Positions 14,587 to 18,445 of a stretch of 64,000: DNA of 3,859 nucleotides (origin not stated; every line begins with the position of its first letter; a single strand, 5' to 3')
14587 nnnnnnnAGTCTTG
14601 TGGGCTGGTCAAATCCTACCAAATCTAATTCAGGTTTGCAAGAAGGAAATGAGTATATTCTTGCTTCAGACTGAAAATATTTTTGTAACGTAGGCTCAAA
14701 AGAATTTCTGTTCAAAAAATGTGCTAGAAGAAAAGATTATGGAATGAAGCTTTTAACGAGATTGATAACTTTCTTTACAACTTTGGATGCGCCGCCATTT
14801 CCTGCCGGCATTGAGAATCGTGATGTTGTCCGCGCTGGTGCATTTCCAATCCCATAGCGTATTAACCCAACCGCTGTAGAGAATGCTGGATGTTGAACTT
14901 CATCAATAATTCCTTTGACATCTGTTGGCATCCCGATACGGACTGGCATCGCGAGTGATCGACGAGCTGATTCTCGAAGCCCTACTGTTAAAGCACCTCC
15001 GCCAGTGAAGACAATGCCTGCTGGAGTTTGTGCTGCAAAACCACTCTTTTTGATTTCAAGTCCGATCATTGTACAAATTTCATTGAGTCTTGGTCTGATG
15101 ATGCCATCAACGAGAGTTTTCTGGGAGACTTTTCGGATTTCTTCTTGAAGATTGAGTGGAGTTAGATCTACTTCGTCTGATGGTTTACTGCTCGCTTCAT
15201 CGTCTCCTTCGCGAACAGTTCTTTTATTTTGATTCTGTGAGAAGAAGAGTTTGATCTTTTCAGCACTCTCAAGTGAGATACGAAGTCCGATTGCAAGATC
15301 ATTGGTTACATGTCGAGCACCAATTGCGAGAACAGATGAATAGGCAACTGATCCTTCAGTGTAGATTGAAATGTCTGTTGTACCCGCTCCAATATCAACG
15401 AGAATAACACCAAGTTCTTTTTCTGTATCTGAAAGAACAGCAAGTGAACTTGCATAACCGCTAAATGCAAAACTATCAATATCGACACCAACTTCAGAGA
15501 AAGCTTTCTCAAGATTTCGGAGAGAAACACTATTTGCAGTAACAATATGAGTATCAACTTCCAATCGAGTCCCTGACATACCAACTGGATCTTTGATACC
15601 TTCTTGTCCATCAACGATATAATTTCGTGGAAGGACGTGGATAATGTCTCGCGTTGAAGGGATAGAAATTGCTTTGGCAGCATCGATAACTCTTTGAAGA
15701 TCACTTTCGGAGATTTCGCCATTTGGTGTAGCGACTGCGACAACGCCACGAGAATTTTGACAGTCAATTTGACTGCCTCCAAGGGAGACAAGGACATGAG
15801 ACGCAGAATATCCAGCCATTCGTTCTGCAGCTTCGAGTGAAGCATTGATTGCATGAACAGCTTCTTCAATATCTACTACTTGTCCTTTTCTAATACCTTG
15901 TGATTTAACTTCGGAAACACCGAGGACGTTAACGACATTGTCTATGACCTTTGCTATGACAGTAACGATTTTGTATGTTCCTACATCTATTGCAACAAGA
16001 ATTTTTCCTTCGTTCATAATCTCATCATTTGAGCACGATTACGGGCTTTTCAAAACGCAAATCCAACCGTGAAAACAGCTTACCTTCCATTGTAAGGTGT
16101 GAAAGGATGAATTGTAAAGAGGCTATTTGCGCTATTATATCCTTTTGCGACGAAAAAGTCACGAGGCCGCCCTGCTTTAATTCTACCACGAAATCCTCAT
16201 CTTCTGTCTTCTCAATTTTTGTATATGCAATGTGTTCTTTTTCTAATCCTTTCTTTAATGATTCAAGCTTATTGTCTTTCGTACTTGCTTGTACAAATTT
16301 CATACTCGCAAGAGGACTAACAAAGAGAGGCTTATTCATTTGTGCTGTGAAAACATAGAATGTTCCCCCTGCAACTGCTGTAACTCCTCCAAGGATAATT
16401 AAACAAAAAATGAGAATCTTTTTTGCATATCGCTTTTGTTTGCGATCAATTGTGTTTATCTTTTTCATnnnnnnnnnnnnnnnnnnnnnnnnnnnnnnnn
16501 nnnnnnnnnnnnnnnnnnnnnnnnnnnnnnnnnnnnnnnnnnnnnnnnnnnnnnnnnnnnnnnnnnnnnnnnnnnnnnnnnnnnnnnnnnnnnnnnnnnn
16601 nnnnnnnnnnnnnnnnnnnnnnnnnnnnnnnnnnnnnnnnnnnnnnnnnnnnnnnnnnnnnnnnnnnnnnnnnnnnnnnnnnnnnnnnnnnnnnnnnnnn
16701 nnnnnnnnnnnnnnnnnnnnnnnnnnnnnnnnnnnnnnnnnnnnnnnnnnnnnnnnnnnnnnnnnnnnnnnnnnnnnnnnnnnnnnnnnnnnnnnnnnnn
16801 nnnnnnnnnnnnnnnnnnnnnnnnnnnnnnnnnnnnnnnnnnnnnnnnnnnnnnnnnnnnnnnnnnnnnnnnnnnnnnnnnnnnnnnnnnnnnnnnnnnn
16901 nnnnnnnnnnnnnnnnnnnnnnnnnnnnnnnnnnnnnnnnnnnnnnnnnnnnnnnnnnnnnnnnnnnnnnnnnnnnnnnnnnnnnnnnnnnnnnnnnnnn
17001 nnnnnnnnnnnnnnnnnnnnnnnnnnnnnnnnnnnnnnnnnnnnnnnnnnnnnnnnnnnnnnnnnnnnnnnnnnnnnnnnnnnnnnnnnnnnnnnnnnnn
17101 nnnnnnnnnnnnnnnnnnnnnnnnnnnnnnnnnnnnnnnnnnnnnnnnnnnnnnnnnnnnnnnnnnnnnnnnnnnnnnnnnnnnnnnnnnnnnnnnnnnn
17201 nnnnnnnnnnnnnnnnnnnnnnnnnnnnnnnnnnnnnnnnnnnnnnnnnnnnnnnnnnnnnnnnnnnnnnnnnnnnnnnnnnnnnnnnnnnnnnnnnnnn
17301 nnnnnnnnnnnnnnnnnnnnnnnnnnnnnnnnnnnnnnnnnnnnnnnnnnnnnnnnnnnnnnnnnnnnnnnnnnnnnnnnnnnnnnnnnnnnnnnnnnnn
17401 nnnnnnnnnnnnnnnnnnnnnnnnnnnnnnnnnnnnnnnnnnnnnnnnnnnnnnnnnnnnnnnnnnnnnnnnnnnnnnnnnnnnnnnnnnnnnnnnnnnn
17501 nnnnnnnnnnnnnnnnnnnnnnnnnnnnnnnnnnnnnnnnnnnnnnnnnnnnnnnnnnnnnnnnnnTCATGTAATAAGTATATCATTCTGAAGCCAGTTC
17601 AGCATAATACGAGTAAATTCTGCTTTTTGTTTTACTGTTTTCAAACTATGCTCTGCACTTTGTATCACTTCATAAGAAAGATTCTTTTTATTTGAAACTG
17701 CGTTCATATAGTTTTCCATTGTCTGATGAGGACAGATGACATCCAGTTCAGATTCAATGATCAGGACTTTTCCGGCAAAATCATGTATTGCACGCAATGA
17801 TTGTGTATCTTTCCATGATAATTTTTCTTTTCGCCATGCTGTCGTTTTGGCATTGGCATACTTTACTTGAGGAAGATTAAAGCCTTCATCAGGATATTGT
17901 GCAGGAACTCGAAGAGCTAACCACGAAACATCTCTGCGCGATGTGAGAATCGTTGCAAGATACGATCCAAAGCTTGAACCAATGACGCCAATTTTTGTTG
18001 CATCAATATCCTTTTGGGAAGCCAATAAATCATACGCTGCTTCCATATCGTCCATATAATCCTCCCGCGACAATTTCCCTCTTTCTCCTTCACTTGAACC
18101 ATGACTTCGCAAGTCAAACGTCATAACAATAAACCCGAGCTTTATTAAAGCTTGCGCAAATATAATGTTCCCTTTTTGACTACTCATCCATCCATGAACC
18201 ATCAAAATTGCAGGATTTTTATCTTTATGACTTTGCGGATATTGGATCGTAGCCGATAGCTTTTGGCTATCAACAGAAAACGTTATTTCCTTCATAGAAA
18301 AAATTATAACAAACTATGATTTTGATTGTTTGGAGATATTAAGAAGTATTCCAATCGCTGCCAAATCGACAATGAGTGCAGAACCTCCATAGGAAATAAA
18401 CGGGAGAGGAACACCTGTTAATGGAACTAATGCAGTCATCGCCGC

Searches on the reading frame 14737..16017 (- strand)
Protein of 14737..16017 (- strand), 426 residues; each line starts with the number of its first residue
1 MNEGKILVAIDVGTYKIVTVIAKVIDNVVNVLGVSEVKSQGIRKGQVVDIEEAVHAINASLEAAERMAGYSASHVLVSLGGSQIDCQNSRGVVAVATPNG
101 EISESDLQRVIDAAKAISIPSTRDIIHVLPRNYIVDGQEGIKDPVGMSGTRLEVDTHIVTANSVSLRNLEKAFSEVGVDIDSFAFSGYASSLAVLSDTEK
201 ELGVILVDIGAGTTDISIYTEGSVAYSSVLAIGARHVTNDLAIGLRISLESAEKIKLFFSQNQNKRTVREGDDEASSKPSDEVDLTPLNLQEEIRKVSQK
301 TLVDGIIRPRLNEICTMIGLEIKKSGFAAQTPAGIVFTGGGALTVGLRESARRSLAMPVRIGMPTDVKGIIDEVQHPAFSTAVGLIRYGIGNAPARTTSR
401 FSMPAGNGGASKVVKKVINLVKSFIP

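Call 57: search_protein_families(library=pfam, proteins=[window:14737-16017:-], max_evalue=0.001)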
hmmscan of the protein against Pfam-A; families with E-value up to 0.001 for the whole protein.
window:14737-16017:- (426 aa): 6 families
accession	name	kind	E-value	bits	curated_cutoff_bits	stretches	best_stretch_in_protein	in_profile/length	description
PF14450.12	FtsA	-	8e-35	120.4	31.8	2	205-384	1-127/127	Cell division protein FtsA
PF02491.25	SHS2_FTSA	-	5.7e-32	110.4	25.4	1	81-160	1-79/79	SHS2 domain inserted in FTSA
PF11104.14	PilM_2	-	3e-10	40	27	1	10-257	2-235/340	Type IV pilus assembly protein PilM;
PF06723.19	MreB_Mbl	-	1.2e-07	31.3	27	1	197-362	140-304/327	MreB/Mbl protein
PF06277.17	EutA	-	5.1e-05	22.8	27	1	186-241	128-182/475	Ethanolamine utilisation protein EutA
PF01968.24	Hydantoinase_A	-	0.0002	21.1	22.9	0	183-228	57-105/291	Hydantoinase/oxoprolinase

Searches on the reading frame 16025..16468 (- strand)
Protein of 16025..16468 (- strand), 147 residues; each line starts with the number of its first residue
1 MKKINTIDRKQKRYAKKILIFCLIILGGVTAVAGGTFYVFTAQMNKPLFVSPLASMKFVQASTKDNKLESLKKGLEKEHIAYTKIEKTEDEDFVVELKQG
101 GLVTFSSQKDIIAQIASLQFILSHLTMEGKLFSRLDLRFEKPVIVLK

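Call 66: search_protein_families(library=pfam, proteins=[window:16025-16468:-], max_evalue=1)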
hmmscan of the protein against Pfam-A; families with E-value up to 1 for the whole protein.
window:16025-16468:- (147 aa): 1 family
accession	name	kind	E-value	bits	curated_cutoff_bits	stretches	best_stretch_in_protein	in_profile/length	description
PF21304.2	T3S_SPI-1_N0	-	0.014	16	27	0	36-60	11-35/69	SPI-1 type 3 secretion system secretin, N0 domain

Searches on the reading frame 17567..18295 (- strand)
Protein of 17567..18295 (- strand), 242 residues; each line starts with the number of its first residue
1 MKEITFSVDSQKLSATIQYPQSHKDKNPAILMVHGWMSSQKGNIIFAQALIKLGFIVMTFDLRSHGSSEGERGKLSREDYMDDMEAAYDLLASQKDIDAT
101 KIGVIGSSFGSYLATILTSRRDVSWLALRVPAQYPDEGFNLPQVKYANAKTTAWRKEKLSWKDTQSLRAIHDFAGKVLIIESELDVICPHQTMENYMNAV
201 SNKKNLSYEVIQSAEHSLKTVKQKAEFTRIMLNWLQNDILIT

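Call 57: search_protein_families(library=pfam, proteins=[window:17567-18295:-], max_evalue=0.001)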
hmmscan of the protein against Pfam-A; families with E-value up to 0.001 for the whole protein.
window:17567-18295:- (242 aa): 10 families
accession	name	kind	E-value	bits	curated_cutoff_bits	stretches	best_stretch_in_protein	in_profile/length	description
PF12146.15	Hydrolase_4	-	1.2e-14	54.6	27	1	28-161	5-139/239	Serine aminopeptidase, S33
PF00326.27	Peptidase_S9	-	6.1e-12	45.9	22.6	1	50-237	10-208/213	Prolyl oligopeptidase family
PF00561.26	Abhydrolase_1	-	6.4e-12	46.1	25.8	1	28-120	1-89/245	alpha/beta hydrolase fold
PF02129.25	Peptidase_S15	-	5.7e-11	43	23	1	9-120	1-115/262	X-Pro dipeptidyl-peptidase (S15 family)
PF12740.14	PETase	-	1.7e-08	34.7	28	1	15-111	42-136/263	PET hydrolase-like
PF12697.13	Abhydrolase_6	-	1e-07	33.3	26.3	1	30-168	1-125/217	Alpha/beta hydrolase family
PF20434.5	BD-FAE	-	1.1e-06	28.7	26.8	1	17-124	3-113/215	BD-FAE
PF01738.24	DLH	-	1.5e-06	28.4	21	1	17-217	5-187/217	Dienelactone hydrolase family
PF05448.18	AXE1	-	2.7e-06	26.8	21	0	5-68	60-123/321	Acetyl xylan esterase (AXE1)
PF20408.4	Abhydrolase_11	-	6.4e-05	23.2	27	0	46-225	23-174/193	Alpha/beta hydrolase domain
